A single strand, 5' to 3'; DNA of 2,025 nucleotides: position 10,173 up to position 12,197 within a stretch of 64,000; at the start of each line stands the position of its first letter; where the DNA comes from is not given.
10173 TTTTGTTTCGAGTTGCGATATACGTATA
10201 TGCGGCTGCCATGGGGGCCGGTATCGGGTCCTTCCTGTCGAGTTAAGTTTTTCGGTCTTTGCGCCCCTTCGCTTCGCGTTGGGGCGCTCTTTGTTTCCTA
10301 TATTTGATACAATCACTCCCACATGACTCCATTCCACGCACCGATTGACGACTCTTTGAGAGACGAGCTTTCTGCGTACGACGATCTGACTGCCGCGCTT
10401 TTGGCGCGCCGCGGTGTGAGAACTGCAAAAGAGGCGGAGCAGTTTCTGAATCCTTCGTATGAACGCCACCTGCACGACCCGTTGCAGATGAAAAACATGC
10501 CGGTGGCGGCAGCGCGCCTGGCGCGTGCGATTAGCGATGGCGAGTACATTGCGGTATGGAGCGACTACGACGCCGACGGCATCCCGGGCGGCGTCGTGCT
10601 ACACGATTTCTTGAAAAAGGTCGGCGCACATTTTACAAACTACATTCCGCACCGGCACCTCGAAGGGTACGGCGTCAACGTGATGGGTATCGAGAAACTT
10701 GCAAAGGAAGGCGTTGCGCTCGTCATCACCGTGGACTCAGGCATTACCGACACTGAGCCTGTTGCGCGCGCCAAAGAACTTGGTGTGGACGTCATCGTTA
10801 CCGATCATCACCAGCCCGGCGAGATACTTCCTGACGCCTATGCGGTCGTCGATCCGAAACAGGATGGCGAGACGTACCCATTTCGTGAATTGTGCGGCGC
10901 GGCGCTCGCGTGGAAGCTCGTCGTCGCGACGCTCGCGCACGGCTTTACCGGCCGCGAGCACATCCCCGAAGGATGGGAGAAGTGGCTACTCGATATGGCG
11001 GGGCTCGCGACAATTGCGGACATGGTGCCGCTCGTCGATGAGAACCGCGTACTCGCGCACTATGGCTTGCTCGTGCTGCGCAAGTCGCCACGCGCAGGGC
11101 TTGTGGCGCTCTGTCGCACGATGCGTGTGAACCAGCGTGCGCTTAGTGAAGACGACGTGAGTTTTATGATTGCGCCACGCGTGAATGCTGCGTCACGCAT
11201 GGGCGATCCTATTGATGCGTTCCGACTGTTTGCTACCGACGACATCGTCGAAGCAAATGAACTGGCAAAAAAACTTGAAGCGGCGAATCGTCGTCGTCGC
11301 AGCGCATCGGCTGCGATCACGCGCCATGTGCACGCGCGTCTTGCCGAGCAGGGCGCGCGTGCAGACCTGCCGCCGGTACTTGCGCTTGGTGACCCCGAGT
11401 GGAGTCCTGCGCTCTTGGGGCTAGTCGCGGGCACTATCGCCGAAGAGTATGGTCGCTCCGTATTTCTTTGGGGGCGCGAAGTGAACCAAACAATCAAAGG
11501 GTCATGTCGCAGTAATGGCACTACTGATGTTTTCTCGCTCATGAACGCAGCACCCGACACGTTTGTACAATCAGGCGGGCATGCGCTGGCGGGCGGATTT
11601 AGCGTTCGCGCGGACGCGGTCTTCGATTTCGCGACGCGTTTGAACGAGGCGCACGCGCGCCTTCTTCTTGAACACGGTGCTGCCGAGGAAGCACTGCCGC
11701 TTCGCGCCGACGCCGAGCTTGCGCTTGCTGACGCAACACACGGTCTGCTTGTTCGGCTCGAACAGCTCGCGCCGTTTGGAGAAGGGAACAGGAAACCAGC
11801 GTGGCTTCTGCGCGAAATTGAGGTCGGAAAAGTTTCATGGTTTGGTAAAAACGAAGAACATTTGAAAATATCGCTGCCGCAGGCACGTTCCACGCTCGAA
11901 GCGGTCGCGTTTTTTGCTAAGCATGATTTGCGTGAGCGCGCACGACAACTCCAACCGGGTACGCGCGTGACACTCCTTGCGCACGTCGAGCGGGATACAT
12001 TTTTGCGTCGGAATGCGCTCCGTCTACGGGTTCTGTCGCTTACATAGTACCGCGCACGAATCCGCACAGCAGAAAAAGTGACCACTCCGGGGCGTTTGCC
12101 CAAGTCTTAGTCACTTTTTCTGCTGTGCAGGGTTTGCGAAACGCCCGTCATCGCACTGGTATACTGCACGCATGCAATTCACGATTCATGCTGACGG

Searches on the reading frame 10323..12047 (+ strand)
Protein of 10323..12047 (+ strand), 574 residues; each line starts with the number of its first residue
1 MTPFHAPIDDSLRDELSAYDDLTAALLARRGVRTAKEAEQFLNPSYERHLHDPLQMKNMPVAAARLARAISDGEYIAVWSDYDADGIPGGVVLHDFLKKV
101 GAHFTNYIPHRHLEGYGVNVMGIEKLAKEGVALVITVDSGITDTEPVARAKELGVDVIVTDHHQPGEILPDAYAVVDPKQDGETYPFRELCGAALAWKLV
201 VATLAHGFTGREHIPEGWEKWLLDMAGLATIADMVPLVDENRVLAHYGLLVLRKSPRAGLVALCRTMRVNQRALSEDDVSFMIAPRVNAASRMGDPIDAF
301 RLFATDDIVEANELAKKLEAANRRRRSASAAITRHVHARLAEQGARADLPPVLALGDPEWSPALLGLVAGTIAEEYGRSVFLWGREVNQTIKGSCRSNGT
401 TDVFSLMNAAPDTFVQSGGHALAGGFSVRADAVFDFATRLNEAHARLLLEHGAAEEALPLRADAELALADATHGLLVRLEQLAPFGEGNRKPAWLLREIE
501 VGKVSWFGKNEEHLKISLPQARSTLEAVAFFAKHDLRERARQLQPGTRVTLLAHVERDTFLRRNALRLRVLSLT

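Call 16: search_protein_families(library=pfam, proteins=[window:10323-12047:+], max_evalue=0.001)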
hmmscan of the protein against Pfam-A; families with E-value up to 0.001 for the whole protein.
window:10323-12047:+ (574 aa): 3 families
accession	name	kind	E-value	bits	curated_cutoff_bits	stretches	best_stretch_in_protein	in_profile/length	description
PF01368.27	DHH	-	3.7e-20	72.9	28.1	1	76-204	2-104/125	DHH family, N-terminal domain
PF17768.7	RecJ_OB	-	1.9e-19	70.2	27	1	463-570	2-105/107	RecJ OB domain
PF02272.25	DHHA1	-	1.5e-08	35.4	25.9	1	353-442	5-98/102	DHHA1 domain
